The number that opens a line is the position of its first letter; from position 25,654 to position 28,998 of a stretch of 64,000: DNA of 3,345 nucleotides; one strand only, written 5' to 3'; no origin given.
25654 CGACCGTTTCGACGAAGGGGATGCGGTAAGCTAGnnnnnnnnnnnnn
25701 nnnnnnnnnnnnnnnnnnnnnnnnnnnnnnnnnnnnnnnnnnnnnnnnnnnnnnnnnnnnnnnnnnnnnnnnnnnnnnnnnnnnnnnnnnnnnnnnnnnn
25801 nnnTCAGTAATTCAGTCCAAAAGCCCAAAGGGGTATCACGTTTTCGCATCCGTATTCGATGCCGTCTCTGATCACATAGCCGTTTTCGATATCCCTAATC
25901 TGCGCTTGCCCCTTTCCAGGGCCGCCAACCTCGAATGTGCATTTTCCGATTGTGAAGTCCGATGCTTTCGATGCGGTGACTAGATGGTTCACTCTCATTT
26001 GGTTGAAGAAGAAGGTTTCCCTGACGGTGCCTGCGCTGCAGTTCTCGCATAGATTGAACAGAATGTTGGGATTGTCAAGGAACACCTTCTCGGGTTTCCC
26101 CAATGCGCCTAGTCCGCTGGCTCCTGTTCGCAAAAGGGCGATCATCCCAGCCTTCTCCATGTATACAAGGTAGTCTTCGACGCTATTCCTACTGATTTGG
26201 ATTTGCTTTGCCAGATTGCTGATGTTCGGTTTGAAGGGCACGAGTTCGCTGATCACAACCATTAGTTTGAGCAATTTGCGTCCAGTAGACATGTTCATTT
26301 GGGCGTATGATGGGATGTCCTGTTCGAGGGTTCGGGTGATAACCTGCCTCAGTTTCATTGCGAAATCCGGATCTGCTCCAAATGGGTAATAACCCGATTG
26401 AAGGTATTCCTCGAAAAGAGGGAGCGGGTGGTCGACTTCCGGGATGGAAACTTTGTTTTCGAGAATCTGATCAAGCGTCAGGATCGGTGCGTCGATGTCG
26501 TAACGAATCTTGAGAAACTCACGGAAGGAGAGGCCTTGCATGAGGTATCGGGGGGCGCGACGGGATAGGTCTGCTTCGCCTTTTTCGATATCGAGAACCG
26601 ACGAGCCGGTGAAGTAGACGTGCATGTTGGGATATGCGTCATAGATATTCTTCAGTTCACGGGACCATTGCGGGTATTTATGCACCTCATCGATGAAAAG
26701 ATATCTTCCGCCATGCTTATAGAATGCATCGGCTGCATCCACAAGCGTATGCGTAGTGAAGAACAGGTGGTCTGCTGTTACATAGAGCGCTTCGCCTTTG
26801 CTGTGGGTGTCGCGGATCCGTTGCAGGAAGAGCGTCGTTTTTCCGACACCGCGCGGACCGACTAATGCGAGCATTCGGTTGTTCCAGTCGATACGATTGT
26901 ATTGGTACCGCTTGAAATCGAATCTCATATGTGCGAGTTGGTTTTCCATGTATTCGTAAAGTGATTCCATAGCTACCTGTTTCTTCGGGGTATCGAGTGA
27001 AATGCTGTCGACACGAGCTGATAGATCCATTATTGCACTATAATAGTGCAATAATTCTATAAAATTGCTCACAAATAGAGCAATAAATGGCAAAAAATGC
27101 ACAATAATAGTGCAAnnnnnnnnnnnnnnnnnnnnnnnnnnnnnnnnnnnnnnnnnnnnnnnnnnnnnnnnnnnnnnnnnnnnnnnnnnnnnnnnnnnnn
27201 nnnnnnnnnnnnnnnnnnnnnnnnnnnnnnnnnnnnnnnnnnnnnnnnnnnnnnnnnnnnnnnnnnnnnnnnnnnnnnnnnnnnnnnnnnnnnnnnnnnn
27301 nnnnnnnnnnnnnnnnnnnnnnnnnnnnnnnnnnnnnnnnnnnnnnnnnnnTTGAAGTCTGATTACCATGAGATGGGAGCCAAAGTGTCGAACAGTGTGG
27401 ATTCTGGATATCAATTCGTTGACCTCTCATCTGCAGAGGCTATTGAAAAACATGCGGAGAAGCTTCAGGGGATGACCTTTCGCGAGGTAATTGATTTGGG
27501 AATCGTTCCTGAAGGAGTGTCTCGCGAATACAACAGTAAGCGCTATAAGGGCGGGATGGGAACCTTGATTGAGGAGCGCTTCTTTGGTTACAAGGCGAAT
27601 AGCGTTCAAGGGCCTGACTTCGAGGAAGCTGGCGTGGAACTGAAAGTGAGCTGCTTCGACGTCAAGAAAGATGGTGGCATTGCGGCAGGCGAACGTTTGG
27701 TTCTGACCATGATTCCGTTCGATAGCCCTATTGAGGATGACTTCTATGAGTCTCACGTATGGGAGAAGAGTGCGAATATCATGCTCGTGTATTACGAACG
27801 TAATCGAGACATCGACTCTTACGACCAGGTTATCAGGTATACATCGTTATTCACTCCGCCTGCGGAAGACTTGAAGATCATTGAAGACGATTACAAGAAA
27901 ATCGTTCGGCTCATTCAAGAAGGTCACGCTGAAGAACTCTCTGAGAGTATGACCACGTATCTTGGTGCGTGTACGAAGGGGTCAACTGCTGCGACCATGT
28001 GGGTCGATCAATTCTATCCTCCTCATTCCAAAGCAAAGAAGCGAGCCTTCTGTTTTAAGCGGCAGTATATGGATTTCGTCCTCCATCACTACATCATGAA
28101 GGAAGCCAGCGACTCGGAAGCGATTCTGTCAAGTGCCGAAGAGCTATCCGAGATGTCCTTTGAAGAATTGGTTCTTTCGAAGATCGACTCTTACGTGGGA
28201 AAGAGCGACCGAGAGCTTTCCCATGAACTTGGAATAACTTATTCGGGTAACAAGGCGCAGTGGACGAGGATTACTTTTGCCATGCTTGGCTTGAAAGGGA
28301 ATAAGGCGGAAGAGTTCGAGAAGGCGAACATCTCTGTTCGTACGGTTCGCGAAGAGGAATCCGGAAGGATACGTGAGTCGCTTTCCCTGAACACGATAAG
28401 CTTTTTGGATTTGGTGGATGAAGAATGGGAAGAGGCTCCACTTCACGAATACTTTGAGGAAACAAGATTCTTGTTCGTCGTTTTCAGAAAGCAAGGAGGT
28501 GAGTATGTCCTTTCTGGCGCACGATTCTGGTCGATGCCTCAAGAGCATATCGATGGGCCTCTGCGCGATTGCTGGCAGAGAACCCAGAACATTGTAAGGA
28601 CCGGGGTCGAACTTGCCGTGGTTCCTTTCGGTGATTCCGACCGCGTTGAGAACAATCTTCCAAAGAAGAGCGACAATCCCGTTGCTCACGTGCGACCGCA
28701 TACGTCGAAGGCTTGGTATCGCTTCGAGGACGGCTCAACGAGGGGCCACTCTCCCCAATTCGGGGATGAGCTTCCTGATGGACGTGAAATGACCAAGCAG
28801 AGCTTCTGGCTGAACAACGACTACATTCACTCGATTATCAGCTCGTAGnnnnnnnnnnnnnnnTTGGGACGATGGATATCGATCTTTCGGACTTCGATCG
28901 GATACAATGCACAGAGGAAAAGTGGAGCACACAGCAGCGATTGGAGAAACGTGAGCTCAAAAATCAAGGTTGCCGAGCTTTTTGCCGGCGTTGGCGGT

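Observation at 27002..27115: Three 19-bp palindromes at exact 32-bp phasing in the ATPase / R-M divergent region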

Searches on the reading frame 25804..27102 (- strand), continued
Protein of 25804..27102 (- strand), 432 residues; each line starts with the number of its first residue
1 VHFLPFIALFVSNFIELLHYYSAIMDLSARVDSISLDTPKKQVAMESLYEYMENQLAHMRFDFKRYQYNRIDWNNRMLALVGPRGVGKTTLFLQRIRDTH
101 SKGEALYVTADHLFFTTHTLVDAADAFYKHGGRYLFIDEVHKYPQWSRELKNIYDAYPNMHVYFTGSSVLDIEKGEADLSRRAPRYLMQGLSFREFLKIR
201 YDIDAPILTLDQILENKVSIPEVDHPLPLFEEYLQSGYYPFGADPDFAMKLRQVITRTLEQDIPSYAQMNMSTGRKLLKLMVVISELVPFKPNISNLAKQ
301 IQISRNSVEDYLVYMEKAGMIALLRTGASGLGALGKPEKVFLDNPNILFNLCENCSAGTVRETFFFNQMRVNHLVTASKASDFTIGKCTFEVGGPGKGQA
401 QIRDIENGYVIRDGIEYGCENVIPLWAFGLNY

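Call 37: fold_search(model_id=the predicted structure, library=pdb)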
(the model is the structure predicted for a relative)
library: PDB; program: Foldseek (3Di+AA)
matches with E <= 10: 1645; with E <= 0.001: 128
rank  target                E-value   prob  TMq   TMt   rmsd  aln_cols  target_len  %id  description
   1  3pfi_B                7.1e-07  1.00  0.34  0.43  13.9       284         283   16  2.7 Angstrom resolution crystal structure of a probable holliday junction DNA helicase (ruvB) from Campylobacter jejun (released 2010-11-10)
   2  9bcx_I                1.5e-06  1.00  0.25  0.27  16.6       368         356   13  Cryo-EM structure of the S. cerevisiae ORC-Cdc6-Mcm2-7-DNA complex with a fully closed Mcm2-Mcm5 DNA entry gate (released 2025-01-01)
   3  3pvs_C                2.0e-06  1.00  0.23  0.22  19.0       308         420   16  Structure and biochemical activities of Escherichia coli MgsA (released 2011-02-02)
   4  9dx4_C                2.6e-06  1.00  0.30  0.38  13.6       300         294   17  EcRuvB T102R mutant (released 2026-01-21)
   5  8dgf_B                3.1e-06  1.00  0.33  0.12  11.2       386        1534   14  Avs4 bound to phage PhiV-1 portal (released 2022-08-03)
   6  8efy_C                3.5e-06  1.00  0.28  0.35  14.2       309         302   16  Structure of double homo-hexameric AAA+ ATPase RuvB motors (released 2023-05-10)
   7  3j2t_A                5.3e-06  1.00  0.37  0.15  11.7       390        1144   15  An improved model of the human apoptosome (released 2013-04-10)
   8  3pvs_D                7.2e-06  1.00  0.26  0.24  18.3       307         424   16  Structure and biochemical activities of Escherichia coli MgsA (released 2011-02-02)
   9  9dx5_F                1.1e-05  1.00  0.28  0.37  12.4       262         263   19  EcRuvB T102R hexamer assembly (released 2026-01-21)
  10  9ria_C                1.3e-05  1.00  0.38  0.20  15.3       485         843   12  Cryo-EM structure of tomato NRC3-AVRcap1b complex (released 2025-07-23)
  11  3pvs_B                1.3e-05  1.00  0.24  0.22  18.5       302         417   15  Structure and biochemical activities of Escherichia coli MgsA (released 2011-02-02)
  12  8dgf_A                1.4e-05  1.00  0.34  0.12  11.2       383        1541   14  Avs4 bound to phage PhiV-1 portal (released 2022-08-03)
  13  7ln4_E                1.5e-05  0.99  0.30  0.17  19.4       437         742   11  Cryo-EM structure of human p97 in complex with Npl4/Ufd1 and polyubiquitinated Ub-Eos (FOM, Class 3) (released 2021-09-15)
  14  9bv2_B                2.0e-05  1.00  0.27  0.27  10.4       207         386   17  M2B Midnolin-Proteasome (translocating) (released 2025-06-11)
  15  6vvo_C                2.0e-05  1.00  0.29  0.35  13.0       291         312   14  Structure of the human clamp loader (Replication Factor C, RFC) bound to the sliding clamp (Proliferating Cell Nuclear (released 2020-02-26)
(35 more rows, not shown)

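Call 61: search_dna_similar(query=window:25804-26970:-, collection=plasmids, mode=protein, max_rows=15, max_evalue=1e-20)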
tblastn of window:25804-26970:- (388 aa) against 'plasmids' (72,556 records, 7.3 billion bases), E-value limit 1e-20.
Records with a match: 26; places in all: 27; records where one place covers at least 80% of the query: 25.
Best place of each record, by identity: <60% 26.
By first word of the organism name: Persicobacter 6; Parabacteroides 4; Aliarcobacter 4; Bacteroides 2; Arcobacter 2; Prevotella 2; Segatella 1; Emticicia 1; Runella 1; Bergeyella 1; and 2 more.
By predicted mobility (MOB-suite, as given by PLSDB): non-mobilizable 26.
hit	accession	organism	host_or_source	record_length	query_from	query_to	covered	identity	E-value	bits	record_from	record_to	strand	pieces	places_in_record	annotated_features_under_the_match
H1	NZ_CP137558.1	Segatella copri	Homo sapiens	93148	4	388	99%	54.8%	9e-143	455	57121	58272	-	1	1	AAA family ATPase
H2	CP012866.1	Persicobacter sp. JZB09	cell culture,soil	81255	1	388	100%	47.6%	2e-108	357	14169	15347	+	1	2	record has no annotation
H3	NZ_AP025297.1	Persicobacter psychrovividus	-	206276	1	388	100%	47.1%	3e-106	350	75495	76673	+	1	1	AAA family ATPase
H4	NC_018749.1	Emticicia oligotrophica DSM 17448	warm spring water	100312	1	388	100%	43.6%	3e-92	310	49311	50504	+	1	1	AAA family ATPase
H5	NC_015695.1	Runella slithyformis DSM 19594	fresh water lake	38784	1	388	100%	43.4%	3e-98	327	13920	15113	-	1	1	AAA family ATPase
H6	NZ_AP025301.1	Persicobacter psychrovividus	-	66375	1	386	99%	43.3%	6e-103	340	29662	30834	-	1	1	AAA family ATPase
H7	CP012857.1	Persicobacter sp. JZB09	cell culture,soil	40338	1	386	99%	43.0%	9e-103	340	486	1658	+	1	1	record has no annotation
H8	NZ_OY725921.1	Bacteroides finegoldii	-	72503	18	388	90%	46.5%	3e-70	292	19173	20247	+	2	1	hypothetical protein (x2)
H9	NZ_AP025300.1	Persicobacter psychrovividus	-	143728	27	386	93%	45.0%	1e-102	339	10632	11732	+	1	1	AAA family ATPase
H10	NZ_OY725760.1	Parabacteroides distasonis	-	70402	1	388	100%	41.6%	3e-88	298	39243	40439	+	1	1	AAA family ATPase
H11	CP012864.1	Persicobacter sp. JZB09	cell culture,soil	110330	27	386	93%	43.1%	1e-97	325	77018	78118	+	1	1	record has no annotation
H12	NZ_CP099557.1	Aliarcobacter cryaerophilus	Chicken meat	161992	19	388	95%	37.0%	2e-72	253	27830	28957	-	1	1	AAA family ATPase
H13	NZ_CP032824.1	Aliarcobacter cryaerophilus ATCC 43158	bovine,cell culture,Aborted bovine ...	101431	19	388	95%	37.0%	2e-72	253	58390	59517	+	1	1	AAA family ATPase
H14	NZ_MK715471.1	Aliarcobacter cryaerophilus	Greenshell mussel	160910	19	388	95%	37.0%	2e-72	253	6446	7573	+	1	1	AAA family ATPase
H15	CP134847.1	Arcobacter sp. AZ-2023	food,chicken meat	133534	19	388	95%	37.0%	2e-72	252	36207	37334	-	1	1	AAA family ATPase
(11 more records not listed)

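Call 62: search_dna_similar(query=window:25804-26970:-, collection=phages, mode=protein, max_rows=10, max_evalue=1e-10)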
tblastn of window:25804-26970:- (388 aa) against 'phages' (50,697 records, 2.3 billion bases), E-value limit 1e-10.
Records with a match: 1; places in all: 1; records where one place covers at least 80% of the query: 1.
Best place of each record, by identity: <60% 1.
By first word of the organism name: Bacteriophage 1.
By host as written in the record: - 1.
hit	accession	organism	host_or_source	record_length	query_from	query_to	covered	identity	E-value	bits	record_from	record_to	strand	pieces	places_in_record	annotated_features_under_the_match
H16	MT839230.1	Bacteriophage sp.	human fecal samples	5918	3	388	99%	48.1%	4e-114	371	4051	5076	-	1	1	record has no annotation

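Call 63: get_annotated_region(hit=H12, flank=600)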
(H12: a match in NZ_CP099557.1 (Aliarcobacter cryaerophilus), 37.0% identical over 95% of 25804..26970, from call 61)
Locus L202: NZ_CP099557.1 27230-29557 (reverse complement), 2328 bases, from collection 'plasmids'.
description: Aliarcobacter cryaerophilus strain ICDCAC48 plasmid pCNAC48, complete sequence
organism: Aliarcobacter cryaerophilus (NCBI taxid 28198)
taxonomy: Bacteria; Campylobacterota; Epsilonproteobacteria; Campylobacterales; Arcobacteraceae; Aliarcobacter; Aliarcobacter cryaerophilus
host: -; source: Chicken meat; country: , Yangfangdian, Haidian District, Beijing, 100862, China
typing (MOB-suite, as given by PLSDB): non-mobilizable
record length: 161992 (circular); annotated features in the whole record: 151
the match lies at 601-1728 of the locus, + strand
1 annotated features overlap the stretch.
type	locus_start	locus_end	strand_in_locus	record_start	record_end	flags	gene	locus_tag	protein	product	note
CDS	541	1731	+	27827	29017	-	-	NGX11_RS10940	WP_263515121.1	AAA family ATPase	-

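Call 64: get_annotated_region(hit=H4, flank=600)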
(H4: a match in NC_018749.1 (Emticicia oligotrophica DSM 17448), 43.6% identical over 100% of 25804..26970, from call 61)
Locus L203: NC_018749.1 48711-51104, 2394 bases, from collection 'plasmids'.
description: Emticicia oligotrophica DSM 17448 plasmid pEMTOL02, complete sequence
organism: Emticicia oligotrophica DSM 17448 (NCBI taxid 929562)
taxonomy: Bacteria; Bacteroidota; Cytophagia; Cytophagales; Leadbetterellaceae; Emticicia; Emticicia oligotrophica; Emticicia oligotrophica DSM 17448
host: -; source: warm spring water; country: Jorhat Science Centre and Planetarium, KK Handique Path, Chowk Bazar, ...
typing (MOB-suite, as given by PLSDB): non-mobilizable
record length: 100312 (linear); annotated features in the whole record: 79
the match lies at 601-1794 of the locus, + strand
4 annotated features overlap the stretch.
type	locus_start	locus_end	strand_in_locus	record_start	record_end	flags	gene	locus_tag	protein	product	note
CDS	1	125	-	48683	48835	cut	-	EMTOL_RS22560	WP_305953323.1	hypothetical protein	-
CDS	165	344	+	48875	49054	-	-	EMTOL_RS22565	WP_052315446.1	hypothetical protein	-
CDS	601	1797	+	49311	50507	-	-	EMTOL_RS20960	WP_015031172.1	AAA family ATPase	-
CDS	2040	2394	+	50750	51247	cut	-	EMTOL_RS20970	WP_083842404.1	outer membrane beta-barrel protein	-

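Call 65: get_annotated_region(hit=H5, flank=600)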
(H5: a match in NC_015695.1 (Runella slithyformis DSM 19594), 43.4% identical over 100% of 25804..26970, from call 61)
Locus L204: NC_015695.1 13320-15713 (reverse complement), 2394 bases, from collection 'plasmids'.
description: Runella slithyformis DSM 19594 plasmid pRUNSL05, complete sequence
organism: Runella slithyformis DSM 19594 (NCBI taxid 761193)
taxonomy: Bacteria; Bacteroidota; Cytophagia; Cytophagales; Spirosomataceae; Runella; Runella slithyformis; Runella slithyformis DSM 19594
host: -; source: fresh water lake; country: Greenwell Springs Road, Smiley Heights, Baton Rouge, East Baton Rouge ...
typing (MOB-suite, as given by PLSDB): non-mobilizable; replicon rep_cluster_1176
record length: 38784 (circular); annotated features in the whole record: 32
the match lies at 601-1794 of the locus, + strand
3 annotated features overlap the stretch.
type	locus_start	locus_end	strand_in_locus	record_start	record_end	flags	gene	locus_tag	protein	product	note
CDS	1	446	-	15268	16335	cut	dinB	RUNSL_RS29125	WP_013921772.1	DNA polymerase IV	GO:0006281 - DNA repair [Evidence IEA]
CDS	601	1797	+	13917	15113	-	-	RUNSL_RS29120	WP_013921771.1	AAA family ATPase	-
CDS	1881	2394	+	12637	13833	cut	-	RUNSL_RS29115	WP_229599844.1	tyrosine-type recombinase/integrase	GO:0015074 - DNA integration [Evidence IEA]; GO:0006310 - DNA recombination [Evidence IEA]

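Call 66: get_annotated_region(hit=H10, flank=600)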
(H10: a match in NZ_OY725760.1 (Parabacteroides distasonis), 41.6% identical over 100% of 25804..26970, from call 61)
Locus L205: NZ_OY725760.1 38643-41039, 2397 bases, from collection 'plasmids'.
description: Parabacteroides distasonis strain Parabacteroides distasonis TSDC17.2-1.1 plasmid 15, complete sequence
organism: Parabacteroides distasonis (NCBI taxid 823)
taxonomy: Bacteria; Bacteroidota; Bacteroidia; Bacteroidales; Tannerellaceae; Parabacteroides; Parabacteroides distasonis
host: -; source: -; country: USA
typing (MOB-suite, as given by PLSDB): non-mobilizable
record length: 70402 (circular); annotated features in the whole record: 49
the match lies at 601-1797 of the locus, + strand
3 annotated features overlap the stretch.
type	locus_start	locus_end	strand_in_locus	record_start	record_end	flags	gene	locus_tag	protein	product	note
CDS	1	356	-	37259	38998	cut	-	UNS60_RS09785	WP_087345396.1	tetratricopeptide repeat protein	-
CDS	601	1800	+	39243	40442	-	-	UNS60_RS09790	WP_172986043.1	AAA family ATPase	-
CDS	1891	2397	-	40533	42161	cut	-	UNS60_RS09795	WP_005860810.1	fumarate hydratase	GO:0006099 - tricarboxylic acid cycle [Evidence IEA]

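Call 67: get_annotated_region(hit=H3, flank=600)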
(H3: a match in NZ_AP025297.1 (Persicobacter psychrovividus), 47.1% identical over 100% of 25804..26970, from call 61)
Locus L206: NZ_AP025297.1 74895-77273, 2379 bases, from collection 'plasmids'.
description: Persicobacter psychrovividus strain NBRC 101262 plasmid pPP5, complete sequence
organism: Persicobacter psychrovividus (NCBI taxid 387638)
taxonomy: Bacteria; Bacteroidota; Cytophagia; Cytophagales; Persicobacteraceae; Persicobacter; Persicobacter psychrovividus
host: -; source: -; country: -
typing (MOB-suite, as given by PLSDB): non-mobilizable
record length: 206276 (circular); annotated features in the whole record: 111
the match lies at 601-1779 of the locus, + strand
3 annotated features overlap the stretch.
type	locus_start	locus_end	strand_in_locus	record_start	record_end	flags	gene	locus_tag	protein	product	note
CDS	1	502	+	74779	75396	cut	-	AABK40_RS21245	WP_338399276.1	recombinase family protein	GO:0006310 - DNA recombination [Evidence IEA]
CDS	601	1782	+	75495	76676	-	-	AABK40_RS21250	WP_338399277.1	AAA family ATPase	-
CDS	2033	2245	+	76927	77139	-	-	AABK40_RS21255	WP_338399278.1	helix-turn-helix transcriptional regulator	-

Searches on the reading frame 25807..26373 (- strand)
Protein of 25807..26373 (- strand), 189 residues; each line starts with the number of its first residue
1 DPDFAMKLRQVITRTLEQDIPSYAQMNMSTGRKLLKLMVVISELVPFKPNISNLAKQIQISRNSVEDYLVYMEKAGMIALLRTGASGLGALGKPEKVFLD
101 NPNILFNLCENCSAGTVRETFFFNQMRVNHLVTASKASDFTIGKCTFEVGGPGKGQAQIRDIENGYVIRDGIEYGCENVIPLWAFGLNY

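Call 85: predict_structure(alignment_id=A3)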
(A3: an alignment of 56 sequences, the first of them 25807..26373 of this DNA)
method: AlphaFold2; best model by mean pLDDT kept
length: 189 residues; sequences in the alignment: 56
mean_pLDDT: 73.4   pTM: 0.56
mean pLDDT of the five models: 73.4, 72.5, 72.3, 60.1, 57.4
residues with pLDDT >= 90: 5; 70-90: 115; 50-70: 60; < 50: 9
segments of 3 or more residues with pLDDT < 50: 86-90, 186-189
pLDDT, mean of each block of 10 residues (from residue 1): 70 86 86 88 72 86 85 77 51 66 59 60 68 73 83 71 83 76 55
secondary structure, 60 per line:
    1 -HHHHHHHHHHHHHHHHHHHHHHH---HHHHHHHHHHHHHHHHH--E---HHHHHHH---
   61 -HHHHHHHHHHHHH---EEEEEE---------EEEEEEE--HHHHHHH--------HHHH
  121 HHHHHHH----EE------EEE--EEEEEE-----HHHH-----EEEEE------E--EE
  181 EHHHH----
elements in order: H2-24 H28-44 H51-57 H62-74 E78-83 E93-99 H102-108 H117-127 E140-142 E145-150 H156-159 E165-169 E179-181 H182-185

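Call 87: fold_search(model_id=the predicted structure, library=pdb)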
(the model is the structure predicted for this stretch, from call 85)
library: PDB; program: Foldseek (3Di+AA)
matches with E <= 10: 1667; with E <= 0.001: 0
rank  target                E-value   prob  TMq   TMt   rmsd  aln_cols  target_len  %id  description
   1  4zzl_A                3.6e-03  1.00  0.30  0.38  10.3       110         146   14  MexR R21W derepressor mutant causing multidrug resistance in P. aeruginosa by mexAB-oprM efflux pump expression (released 2016-07-27)
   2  1zga                  5.6e-03  0.80  0.30  0.17  18.3       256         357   10  Crystal structure of isoflavanone 4'-O-methyltransferase complexed with (+)-6a-hydroxymaackiain (released 2006-08-01)
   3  6jbx_B                5.9e-03  0.99  0.29  0.36  10.8       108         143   13  Crystal structure of Streptococcus pneumoniae FabT in complex with DNA (released 2019-07-24)
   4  5x80_A                8.6e-03  0.99  0.29  0.38   8.4       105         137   12  CRYSTAL STRUCTURE OF MYCOBACTERIUM TUBERCULOSIS MARR FAMILY PROTEIN RV2887 COMPLEX WITH SALICYLIC ACID (released 2017-08-09)
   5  5hli_A                9.7e-03  0.96  0.30  0.38  14.2       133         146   11  Structure of Disulfide formed AbfR (released 2017-01-25)
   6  4rgr_A                1.0e-02  0.99  0.30  0.39  10.0       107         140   16  Crystal Structure of Putative MarR Family Transcriptional Regulator HcaR from Acinetobacter sp. ADP (released 2015-03-04)
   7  8zde_C                1.0e-02  0.98  0.26  0.34  10.3        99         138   14  Crystal structure of HsmR with DNA bound (released 2025-11-05)
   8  6cmv_B                1.0e-02  0.97  0.29  0.42  10.0       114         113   16  Crystal structure of Archaeal Biofilm Regulator (AbfR2) from Sulfolobus acidocaldarius (released 2018-11-14)
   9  4rgu_B                1.1e-02  0.99  0.30  0.39  10.0       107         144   16  Crystal Structure of Putative MarR Family Transcriptional Regulator HcaR from Acinetobacter sp. ADP complexed with fer (released 2015-03-04)
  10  6jbx_A                1.1e-02  0.99  0.29  0.36   9.8       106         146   12  Crystal structure of Streptococcus pneumoniae FabT in complex with DNA (released 2019-07-24)
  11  4l9t_B                1.1e-02  0.96  0.28  0.37  11.5       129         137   12  Crystal structure of MepR F27L mutant from multidrug resistant S. aureus clinical isolate (released 2013-09-11)
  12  6cmv_C                1.1e-02  0.89  0.24  0.38  10.3       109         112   19  Crystal structure of Archaeal Biofilm Regulator (AbfR2) from Sulfolobus acidocaldarius (released 2018-11-14)
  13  4zzl_B                1.2e-02  0.99  0.28  0.38  10.5       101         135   14  MexR R21W derepressor mutant causing multidrug resistance in P. aeruginosa by mexAB-oprM efflux pump expression (released 2016-07-27)
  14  2qww_B                1.2e-02  0.95  0.29  0.36  12.2       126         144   12  Crystal structure of multiple antibiotic-resistance repressor (MarR) (YP_013417.1) from Listeria monocytogenes 4b F236 (released 2007-08-21)
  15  5x7z                  1.2e-02  0.98  0.26  0.36   9.0        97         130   13  CRYSTAL STRUCTURE OF MYCOBACTERIUM TUBERCULOSIS MARR FAMILY PROTEIN RV2887 COMPLEX WITH P-AMINOSALICYLIC ACID (released 2017-08-09)
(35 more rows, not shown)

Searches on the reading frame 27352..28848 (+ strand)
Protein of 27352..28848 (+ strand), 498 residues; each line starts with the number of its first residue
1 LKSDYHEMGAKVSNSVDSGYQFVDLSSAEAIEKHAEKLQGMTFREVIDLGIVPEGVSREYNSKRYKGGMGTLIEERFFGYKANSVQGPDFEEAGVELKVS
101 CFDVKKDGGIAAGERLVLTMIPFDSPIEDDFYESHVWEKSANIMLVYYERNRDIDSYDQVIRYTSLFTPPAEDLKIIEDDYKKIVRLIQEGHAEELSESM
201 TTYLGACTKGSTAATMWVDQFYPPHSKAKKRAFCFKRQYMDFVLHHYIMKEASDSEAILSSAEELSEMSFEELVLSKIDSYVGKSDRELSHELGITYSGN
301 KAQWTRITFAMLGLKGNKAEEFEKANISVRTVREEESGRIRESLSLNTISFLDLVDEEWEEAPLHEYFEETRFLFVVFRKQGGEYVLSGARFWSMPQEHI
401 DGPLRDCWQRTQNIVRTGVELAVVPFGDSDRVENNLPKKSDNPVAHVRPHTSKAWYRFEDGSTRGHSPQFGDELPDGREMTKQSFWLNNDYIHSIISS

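Call 7: search_protein_families(library=pfam, proteins=[window:27352-28848:+], max_evalue=0.01)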
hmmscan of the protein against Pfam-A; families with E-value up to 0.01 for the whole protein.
window:27352-28848:+ (498 aa): 1 family
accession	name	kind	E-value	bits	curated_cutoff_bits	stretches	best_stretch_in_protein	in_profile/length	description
PF02976.21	MutH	-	1.4e-30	105.6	23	1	78-180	1-103/103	DNA mismatch repair enzyme MutH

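Call 20: search_protein_families(library=ncbifam, proteins=[window:27373-28848:+], max_evalue=0.01)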
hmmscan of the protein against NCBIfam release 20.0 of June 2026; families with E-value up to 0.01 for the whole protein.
window:27373-28848:+ (491 aa): 3 families
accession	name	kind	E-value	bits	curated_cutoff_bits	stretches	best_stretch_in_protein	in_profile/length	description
NF040973.1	restrict_Sau3AI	equivalog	5.2e-154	513.7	300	1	20-489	3-474/475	Sau3AI family type II restriction endonuclease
NF003458.0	PRK05070.1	equivalog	1.9e-18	66.4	243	1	21-240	9-220/223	DNA mismatch repair endonuclease MutH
TIGR02248.1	mutH_TIGR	equivalog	1.2e-13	50.8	229.9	1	23-237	7-213/217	DNA mismatch repair endonuclease MutH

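Call 21: search_protein_families(library=padloc, proteins=[window:27373-28848:+], max_evalue=0.01)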
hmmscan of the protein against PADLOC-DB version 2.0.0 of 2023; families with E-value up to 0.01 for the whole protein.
window:27373-28848:+ (491 aa): 2 families
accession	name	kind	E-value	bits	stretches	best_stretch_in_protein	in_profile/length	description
PDLC03553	REase_II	-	2.3e-101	338.1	1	24-489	28-522/527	Type II restriction enzyme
PDLC03570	REase_II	-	3.7e-15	53.7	1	57-410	40-412/491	Type II restriction enzyme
